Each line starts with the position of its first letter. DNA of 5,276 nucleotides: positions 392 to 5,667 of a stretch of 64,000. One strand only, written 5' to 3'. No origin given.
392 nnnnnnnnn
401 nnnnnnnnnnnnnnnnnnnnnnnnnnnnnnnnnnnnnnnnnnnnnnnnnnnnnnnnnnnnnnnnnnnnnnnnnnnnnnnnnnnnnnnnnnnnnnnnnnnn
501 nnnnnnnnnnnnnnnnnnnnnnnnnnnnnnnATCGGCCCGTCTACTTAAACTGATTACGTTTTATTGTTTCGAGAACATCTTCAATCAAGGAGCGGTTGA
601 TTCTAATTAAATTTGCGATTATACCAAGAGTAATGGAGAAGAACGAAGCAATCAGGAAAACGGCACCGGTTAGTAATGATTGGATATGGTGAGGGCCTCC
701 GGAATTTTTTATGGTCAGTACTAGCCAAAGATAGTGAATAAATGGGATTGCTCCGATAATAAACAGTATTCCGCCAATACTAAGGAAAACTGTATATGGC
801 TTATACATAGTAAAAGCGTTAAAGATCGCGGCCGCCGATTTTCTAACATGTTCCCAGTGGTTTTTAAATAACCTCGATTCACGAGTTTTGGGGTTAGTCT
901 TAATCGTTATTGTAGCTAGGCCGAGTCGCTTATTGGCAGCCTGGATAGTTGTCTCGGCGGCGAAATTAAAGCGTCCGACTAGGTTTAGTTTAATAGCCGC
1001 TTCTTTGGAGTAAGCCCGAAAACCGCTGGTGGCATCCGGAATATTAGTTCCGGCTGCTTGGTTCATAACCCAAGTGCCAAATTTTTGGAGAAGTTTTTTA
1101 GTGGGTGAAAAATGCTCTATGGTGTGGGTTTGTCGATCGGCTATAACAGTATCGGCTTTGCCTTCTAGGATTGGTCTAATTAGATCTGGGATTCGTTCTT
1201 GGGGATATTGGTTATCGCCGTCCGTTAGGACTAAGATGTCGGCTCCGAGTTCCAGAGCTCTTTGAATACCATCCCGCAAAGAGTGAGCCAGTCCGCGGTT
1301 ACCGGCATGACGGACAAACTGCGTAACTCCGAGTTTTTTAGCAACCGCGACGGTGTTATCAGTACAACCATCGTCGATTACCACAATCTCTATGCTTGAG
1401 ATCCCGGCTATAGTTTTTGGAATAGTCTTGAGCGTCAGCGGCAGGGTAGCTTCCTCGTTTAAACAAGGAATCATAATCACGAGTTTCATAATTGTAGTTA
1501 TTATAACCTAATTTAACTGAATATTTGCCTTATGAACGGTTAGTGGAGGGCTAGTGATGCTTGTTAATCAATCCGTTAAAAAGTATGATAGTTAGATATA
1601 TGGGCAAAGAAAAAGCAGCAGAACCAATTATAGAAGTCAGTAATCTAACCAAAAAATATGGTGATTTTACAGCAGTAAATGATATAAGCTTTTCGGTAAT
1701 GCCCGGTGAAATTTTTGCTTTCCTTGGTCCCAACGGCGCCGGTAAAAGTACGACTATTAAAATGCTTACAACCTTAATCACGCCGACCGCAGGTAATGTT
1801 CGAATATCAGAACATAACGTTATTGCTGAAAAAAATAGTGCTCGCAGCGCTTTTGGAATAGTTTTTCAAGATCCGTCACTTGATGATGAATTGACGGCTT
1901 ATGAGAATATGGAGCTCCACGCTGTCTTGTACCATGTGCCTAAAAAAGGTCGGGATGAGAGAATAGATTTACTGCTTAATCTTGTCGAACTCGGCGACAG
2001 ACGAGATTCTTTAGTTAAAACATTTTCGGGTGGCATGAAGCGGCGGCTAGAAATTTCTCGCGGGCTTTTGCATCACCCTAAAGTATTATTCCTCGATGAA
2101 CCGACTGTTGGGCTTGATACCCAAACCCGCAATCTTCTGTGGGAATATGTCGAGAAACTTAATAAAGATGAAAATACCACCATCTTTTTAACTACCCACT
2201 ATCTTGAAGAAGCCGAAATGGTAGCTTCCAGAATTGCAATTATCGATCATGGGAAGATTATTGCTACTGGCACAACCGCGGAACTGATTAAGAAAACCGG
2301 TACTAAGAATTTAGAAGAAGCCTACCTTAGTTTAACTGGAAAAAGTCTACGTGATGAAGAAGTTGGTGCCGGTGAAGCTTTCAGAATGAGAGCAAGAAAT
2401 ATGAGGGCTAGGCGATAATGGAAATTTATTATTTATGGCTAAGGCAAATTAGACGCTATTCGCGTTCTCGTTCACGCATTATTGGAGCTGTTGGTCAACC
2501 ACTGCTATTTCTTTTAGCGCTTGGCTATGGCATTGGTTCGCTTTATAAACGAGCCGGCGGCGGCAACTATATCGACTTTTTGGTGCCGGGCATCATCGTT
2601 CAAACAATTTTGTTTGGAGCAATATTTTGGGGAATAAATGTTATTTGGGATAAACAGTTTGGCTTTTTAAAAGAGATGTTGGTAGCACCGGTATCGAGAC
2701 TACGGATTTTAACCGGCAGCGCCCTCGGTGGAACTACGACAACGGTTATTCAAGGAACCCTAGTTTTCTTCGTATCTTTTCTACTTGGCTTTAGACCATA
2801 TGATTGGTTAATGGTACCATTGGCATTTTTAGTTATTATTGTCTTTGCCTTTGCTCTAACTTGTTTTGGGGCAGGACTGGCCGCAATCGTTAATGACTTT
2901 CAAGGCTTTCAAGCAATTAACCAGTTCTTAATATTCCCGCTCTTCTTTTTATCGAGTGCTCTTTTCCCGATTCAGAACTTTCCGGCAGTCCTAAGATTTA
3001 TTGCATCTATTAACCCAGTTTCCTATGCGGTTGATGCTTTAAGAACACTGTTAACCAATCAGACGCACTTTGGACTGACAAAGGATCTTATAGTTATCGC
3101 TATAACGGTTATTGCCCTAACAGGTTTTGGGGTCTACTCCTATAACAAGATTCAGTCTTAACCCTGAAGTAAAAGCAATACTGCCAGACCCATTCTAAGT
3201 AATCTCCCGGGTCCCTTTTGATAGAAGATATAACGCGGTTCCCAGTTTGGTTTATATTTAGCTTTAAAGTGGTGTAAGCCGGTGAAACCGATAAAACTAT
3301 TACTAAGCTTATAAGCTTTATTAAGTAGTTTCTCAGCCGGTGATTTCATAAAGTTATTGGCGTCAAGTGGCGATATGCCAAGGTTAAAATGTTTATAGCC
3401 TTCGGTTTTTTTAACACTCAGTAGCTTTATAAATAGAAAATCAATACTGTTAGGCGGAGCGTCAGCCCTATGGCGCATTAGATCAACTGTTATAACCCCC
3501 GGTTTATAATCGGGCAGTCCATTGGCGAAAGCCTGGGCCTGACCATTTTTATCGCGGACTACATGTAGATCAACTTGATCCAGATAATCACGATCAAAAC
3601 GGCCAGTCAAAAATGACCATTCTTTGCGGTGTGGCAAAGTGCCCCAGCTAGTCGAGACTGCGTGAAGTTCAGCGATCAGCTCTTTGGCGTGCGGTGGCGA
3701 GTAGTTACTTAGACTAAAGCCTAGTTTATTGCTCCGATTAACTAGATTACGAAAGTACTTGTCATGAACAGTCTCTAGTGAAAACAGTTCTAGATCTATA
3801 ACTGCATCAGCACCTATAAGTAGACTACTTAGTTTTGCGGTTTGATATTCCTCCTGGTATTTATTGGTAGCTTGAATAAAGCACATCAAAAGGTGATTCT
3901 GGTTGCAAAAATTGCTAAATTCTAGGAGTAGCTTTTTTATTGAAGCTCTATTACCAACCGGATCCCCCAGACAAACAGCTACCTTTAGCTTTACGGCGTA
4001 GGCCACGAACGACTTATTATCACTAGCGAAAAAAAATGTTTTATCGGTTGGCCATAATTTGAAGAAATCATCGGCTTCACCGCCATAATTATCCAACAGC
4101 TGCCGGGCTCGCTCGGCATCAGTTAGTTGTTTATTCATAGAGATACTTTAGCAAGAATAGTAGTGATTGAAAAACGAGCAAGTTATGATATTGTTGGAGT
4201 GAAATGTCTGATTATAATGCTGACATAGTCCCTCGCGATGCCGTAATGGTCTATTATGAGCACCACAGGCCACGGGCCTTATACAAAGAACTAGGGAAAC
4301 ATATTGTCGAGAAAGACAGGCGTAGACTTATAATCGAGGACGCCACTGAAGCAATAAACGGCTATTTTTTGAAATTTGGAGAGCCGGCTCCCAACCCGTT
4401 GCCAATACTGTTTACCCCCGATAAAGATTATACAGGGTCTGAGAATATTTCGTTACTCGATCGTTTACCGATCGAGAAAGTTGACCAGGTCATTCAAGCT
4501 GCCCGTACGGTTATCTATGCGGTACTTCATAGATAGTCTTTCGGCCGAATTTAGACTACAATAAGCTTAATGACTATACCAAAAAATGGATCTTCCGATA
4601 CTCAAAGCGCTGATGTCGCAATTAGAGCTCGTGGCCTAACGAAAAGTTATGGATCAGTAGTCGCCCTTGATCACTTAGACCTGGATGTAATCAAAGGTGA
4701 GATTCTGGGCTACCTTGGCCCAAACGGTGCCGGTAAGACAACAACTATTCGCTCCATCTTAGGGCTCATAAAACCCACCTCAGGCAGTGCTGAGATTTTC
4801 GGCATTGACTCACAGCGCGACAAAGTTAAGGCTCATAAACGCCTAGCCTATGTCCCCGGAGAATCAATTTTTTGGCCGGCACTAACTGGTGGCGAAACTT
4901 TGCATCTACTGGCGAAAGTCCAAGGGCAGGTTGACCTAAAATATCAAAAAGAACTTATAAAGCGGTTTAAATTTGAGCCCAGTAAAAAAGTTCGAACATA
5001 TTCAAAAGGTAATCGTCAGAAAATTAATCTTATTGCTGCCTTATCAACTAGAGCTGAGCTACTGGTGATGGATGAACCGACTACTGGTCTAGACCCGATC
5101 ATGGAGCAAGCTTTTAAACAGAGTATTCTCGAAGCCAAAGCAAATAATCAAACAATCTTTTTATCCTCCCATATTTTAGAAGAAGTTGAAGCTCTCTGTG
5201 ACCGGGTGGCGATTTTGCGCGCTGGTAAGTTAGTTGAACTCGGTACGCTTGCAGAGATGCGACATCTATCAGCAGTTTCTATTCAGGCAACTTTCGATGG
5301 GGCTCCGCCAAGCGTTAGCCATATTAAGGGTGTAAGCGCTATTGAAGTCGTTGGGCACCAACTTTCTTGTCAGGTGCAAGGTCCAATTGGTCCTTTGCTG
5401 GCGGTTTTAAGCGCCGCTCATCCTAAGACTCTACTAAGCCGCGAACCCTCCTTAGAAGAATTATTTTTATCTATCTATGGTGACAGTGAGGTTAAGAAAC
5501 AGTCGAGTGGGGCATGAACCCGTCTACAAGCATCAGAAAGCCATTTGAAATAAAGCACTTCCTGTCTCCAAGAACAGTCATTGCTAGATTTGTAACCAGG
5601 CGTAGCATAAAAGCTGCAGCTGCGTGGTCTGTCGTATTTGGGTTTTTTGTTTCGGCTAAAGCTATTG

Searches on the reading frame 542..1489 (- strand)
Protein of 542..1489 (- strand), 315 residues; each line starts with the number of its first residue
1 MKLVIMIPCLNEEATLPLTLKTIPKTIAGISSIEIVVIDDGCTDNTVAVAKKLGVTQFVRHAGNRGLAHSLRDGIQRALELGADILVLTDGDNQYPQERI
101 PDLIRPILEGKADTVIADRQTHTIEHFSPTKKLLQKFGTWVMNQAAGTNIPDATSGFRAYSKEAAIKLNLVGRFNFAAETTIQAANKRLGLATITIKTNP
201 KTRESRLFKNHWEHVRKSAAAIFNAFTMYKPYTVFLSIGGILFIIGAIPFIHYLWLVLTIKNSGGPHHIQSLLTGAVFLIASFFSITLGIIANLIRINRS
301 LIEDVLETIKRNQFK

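Call 98: search_protein_families(library=pfam, proteins=[window:542-1489:-], max_evalue=0.00001)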
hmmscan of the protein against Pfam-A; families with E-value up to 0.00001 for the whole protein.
window:542-1489:- (315 aa): 1 family
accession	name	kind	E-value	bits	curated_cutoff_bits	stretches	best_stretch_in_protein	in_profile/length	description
PF00535.33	Glycos_transf_2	-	5.7e-23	82.1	23.3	1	5-167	2-166/168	Glycosyl transferase family 2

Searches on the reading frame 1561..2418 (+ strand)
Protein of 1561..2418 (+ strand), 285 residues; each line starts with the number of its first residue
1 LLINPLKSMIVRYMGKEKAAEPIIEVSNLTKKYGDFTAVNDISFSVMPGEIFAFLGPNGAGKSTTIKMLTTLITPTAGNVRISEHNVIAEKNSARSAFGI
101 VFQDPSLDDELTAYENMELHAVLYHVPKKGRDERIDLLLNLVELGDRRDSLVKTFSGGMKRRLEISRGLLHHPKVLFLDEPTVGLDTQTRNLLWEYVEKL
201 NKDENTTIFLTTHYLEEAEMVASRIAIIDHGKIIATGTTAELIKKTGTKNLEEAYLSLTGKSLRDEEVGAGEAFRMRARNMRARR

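Call 98: search_protein_families(library=pfam, proteins=[window:1561-2418:+], max_evalue=0.00001)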
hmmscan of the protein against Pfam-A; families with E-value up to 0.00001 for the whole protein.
window:1561-2418:+ (285 aa): 2 families
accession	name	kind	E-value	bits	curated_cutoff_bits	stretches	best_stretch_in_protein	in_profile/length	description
PF00005.33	ABC_tran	-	1e-34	120.5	25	1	39-182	1-136/137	ABC transporter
PF13304.12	AAA_21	-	2.6e-08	34.7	27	0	151-213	234-298/304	AAA domain, putative AbiEii toxin, Type IV TA system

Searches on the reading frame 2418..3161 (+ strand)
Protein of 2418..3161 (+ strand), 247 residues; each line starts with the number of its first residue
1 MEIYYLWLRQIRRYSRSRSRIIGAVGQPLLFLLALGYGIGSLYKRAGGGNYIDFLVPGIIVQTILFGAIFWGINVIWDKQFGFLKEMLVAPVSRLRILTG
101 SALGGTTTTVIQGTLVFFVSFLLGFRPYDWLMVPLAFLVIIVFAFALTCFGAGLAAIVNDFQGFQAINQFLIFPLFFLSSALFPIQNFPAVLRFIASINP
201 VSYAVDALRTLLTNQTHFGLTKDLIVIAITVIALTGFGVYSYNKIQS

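Call 98: search_protein_families(library=pfam, proteins=[window:2418-3161:+], max_evalue=0.00001)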
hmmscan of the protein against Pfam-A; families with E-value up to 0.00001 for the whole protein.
window:2418-3161:+ (247 aa): 2 families
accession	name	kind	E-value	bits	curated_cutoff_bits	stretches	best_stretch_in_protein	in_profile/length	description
PF01061.29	ABC2_membrane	-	9.4e-31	107.4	26.9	1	2-211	2-209/211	ABC-2 type transporter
PF12698.13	ABC2_membrane_3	-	4.1e-18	66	31.6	1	49-239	158-346/347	ABC-2 family transporter protein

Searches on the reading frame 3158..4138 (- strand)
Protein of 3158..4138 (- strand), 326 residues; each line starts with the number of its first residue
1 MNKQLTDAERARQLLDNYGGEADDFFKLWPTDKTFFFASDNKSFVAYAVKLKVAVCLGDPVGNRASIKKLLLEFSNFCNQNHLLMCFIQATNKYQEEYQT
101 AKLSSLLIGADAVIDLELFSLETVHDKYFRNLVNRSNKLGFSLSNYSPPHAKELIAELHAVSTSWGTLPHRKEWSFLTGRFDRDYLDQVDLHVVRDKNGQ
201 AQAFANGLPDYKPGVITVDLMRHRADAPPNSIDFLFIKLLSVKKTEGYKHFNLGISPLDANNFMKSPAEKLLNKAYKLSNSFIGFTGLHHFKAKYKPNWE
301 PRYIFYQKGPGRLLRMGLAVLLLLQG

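Call 98: search_protein_families(library=pfam, proteins=[window:3158-4138:-], max_evalue=0.00001)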
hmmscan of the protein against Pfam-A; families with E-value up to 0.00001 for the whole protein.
window:3158-4138:- (326 aa): 1 family
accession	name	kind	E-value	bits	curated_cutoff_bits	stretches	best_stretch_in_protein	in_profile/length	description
PF09924.15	LPG_synthase_C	-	7.3e-62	209.6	27.5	1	12-306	1-298/298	Phosphatidylglycerol lysyltransferase, C-terminal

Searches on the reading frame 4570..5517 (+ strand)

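Call 98: search_protein_families(library=pfam, proteins=[window:4570-5517:+], max_evalue=0.00001)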
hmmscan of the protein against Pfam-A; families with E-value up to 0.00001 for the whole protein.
window:4570-5517:+ (315 aa): 2 families
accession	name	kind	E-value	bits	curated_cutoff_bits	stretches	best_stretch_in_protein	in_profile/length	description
PF00005.33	ABC_tran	-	2.9e-24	86.7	25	1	33-172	1-137/137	ABC transporter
PF13304.12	AAA_21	-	9e-10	39.5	27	1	143-206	237-303/304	AAA domain, putative AbiEii toxin, Type IV TA system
